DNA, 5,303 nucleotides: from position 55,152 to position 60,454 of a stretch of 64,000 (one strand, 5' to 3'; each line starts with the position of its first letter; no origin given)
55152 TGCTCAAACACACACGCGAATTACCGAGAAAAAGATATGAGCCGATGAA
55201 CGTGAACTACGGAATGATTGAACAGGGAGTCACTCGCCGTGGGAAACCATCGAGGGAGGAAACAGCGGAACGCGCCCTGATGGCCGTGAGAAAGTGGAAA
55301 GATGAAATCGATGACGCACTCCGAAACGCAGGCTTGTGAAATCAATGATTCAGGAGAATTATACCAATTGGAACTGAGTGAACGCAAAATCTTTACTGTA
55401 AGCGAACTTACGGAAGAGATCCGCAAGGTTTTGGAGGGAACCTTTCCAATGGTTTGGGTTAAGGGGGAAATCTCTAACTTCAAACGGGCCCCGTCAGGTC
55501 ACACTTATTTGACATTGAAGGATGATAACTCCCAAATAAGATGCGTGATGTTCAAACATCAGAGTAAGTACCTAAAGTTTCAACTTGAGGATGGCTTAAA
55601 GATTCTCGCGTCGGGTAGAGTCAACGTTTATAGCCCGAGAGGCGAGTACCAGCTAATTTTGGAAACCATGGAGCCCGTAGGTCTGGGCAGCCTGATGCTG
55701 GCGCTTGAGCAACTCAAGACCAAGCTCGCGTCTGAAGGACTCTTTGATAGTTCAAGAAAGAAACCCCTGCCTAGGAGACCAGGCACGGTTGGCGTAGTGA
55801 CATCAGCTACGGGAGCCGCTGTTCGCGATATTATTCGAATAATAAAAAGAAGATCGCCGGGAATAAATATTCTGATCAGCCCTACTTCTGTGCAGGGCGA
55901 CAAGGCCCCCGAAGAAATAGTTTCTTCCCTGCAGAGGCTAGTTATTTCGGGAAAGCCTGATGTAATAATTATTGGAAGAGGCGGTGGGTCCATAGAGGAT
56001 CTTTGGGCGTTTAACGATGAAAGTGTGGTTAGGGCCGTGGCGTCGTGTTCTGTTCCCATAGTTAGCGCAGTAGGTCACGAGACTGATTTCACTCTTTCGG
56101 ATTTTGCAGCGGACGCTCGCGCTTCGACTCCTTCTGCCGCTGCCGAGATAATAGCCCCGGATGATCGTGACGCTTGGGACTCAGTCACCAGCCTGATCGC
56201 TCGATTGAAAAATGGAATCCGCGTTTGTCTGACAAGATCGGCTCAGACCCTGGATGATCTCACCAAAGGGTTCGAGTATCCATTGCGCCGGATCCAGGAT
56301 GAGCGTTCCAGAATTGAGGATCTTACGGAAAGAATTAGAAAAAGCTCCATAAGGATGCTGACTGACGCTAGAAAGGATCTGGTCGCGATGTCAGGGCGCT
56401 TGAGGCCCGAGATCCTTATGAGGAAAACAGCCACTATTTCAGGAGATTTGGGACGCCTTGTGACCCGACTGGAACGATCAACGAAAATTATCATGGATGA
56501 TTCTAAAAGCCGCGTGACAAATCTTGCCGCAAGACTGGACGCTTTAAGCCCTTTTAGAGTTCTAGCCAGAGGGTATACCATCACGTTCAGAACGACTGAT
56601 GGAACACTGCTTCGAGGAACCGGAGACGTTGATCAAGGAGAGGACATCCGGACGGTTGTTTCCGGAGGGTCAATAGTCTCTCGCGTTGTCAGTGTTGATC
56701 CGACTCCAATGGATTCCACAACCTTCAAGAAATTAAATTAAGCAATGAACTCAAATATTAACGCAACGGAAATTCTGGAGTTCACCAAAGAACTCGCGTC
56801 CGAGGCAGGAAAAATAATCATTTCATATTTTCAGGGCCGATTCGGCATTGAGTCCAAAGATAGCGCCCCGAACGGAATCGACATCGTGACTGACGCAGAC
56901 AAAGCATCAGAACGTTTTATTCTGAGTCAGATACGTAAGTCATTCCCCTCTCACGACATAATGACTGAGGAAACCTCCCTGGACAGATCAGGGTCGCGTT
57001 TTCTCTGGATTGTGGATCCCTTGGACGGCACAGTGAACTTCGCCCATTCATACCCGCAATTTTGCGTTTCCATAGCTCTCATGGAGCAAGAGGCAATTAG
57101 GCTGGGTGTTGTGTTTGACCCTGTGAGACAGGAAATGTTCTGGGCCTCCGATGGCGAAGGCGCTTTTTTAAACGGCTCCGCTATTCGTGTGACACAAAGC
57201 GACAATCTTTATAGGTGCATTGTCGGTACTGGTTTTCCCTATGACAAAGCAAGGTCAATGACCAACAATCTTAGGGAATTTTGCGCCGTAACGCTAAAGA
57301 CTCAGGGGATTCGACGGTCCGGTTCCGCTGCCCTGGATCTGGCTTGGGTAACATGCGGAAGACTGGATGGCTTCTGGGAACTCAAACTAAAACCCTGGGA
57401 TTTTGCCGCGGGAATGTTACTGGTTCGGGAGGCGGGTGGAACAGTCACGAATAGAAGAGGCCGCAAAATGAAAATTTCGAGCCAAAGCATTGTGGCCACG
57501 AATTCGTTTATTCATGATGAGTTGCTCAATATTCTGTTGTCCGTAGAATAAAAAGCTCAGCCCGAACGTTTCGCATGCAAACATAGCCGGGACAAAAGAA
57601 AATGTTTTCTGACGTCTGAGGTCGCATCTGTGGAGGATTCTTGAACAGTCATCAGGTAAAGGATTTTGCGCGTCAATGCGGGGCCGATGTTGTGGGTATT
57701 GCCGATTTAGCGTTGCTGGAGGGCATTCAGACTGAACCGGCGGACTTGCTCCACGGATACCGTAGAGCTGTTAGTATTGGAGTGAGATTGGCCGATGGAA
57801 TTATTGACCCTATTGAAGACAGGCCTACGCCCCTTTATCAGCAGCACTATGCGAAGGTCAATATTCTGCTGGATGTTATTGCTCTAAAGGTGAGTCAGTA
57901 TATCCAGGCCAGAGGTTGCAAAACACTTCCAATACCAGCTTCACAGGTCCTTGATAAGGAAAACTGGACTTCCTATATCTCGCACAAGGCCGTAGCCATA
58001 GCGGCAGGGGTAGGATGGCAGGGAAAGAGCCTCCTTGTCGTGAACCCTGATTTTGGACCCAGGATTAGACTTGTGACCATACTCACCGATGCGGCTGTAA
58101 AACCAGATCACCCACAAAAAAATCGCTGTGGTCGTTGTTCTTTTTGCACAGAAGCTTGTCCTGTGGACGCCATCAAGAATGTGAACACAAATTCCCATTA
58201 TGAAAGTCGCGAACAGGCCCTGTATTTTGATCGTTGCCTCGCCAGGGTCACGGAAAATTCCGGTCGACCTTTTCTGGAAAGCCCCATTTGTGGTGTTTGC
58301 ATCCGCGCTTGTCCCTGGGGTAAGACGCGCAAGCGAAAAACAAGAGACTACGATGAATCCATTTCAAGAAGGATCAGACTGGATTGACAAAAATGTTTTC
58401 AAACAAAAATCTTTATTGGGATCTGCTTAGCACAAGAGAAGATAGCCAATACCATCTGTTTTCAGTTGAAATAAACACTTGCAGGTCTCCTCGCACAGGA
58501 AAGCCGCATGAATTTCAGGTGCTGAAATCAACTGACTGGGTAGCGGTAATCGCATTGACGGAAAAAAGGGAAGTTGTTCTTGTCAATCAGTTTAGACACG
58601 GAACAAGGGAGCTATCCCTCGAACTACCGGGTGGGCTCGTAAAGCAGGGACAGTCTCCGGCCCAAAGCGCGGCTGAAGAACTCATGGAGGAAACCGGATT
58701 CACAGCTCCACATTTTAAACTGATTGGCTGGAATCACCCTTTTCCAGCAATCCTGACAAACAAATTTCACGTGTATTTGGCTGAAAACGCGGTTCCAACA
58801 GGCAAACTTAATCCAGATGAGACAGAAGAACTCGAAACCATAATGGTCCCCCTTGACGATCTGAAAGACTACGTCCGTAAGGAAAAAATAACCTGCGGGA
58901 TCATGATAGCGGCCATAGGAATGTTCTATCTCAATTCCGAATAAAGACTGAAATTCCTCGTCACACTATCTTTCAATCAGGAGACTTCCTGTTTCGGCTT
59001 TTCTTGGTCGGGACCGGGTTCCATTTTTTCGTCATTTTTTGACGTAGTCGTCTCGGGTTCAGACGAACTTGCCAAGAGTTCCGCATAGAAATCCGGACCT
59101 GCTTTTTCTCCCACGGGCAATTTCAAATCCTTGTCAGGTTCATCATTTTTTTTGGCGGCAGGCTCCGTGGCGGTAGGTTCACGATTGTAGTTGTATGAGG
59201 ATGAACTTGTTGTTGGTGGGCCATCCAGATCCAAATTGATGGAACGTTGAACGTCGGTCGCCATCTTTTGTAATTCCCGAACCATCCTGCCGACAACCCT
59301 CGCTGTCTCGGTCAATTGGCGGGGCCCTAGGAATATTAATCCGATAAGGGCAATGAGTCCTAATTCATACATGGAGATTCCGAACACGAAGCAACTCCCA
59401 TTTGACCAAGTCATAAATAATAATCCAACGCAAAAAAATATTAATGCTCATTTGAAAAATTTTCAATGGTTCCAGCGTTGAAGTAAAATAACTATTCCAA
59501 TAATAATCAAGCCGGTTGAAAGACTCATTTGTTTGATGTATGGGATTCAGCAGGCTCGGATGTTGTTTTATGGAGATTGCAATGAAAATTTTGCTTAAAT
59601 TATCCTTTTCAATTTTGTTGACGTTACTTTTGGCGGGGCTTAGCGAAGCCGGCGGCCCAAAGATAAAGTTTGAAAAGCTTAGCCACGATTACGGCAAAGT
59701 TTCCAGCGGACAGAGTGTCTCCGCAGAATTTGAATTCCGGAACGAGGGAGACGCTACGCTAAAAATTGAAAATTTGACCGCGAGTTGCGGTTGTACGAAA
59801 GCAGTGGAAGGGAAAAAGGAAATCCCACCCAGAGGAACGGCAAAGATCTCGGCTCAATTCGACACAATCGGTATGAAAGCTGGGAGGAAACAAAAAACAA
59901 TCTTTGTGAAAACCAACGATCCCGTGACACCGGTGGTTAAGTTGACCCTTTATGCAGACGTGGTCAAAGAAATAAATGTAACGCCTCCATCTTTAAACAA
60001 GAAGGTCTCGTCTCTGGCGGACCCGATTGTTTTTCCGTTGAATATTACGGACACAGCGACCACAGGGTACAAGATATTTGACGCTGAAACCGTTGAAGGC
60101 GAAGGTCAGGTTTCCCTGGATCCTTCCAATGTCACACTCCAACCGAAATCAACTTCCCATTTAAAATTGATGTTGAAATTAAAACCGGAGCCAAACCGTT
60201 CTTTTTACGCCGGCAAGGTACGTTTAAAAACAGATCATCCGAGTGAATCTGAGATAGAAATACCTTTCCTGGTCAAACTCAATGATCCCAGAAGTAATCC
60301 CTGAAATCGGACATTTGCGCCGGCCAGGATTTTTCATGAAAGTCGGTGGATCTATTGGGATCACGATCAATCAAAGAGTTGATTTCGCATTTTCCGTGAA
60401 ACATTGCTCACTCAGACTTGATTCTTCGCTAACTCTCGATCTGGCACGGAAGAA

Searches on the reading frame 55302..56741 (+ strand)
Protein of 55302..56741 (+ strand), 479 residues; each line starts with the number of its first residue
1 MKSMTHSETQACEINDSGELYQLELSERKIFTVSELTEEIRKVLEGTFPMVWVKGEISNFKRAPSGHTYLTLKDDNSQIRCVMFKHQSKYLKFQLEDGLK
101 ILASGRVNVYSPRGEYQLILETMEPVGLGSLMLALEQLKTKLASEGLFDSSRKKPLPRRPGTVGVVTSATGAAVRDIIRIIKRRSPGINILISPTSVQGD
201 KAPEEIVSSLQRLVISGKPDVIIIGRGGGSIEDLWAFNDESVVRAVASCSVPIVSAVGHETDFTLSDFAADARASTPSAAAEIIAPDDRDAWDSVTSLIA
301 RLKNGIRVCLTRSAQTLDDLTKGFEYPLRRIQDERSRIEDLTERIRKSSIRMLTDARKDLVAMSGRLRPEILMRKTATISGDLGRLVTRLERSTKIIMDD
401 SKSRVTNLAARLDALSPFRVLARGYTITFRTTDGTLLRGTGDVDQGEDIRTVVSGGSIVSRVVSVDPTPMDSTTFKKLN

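Call 50: search_protein_families(library=pfam, proteins=[window:55302-56741:+], max_evalue=0.0001)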
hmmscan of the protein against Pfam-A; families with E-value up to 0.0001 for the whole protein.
window:55302-56741:+ (479 aa): 4 families
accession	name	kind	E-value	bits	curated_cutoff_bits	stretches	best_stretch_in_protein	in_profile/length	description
PF02601.20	Exonuc_VII_L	-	1.2e-95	321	35.9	1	147-459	1-313/315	Exonuclease VII, large subunit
PF13742.12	tRNA_anti_2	-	1.8e-34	118.3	27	1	31-124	1-95/95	OB-fold nucleic acid binding domain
PF01336.31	tRNA_anti-codon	-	1.2e-15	57.6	27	1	51-126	1-75/75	OB-fold nucleic acid binding domain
PF17768.7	RecJ_OB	-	9.8e-05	22.8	27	0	49-121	31-106/107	RecJ OB domain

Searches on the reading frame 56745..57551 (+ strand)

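Call 50: search_protein_families(library=pfam, proteins=[window:56745-57551:+], max_evalue=0.0001)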
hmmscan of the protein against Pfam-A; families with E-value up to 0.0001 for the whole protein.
window:56745-57551:+ (268 aa): 1 family
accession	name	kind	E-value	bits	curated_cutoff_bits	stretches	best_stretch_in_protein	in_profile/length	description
PF00459.30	Inositol_P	-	1.2e-71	241.9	27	1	8-261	3-263/271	Inositol monophosphatase family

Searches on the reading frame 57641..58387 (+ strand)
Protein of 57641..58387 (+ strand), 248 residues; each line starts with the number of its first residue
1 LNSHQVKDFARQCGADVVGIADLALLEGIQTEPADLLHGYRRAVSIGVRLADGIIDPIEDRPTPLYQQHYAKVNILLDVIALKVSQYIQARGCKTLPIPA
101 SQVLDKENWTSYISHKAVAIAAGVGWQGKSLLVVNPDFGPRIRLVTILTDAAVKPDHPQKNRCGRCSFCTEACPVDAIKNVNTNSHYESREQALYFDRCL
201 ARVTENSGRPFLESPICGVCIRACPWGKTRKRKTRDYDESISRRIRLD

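Call 50: search_protein_families(library=pfam, proteins=[window:57641-58387:+], max_evalue=0.0001)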
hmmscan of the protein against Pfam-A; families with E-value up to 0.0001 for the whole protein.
window:57641-58387:+ (248 aa): 5 families
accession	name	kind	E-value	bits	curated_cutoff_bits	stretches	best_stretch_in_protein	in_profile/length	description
PF13484.11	Fer4_16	-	1.5e-08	35.7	30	1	162-227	1-66/66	4Fe-4S double cluster binding domain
PF00037.32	Fer4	-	2e-06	27.8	21.1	0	161-179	6-24/24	4Fe-4S binding domain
PF12838.12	Fer4_7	-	4.2e-06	27.6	27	1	162-227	1-51/52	4Fe-4S dicluster domain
PF13237.11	Fer4_10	-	2.3e-05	24.6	25.5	0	160-183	6-26/53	4Fe-4S dicluster domain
PF13183.11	Fer4_8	-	2.4e-05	25.2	27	0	161-193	3-35/68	4Fe-4S dicluster domain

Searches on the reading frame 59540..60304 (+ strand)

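Call 50: search_protein_families(library=pfam, proteins=[window:59540-60304:+], max_evalue=0.0001)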
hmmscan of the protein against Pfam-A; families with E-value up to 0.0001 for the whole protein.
window:59540-60304:+ (254 aa): 3 families
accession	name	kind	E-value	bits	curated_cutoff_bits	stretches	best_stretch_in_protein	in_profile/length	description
PF07610.17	DUF1573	-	3.7e-22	78.6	26.1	1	42-140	1-97/98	Protein of unknown function (DUF1573)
PF22544.2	HYDIN_VesB_CFA65-like_Ig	-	3.1e-16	59.9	25.5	1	40-140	1-100/100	HYDIN/CFA65/VesB-like, Ig-like domain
PF06280.18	fn3_5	-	7.9e-06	27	27.6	0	169-244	34-112/112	Fn3-like domain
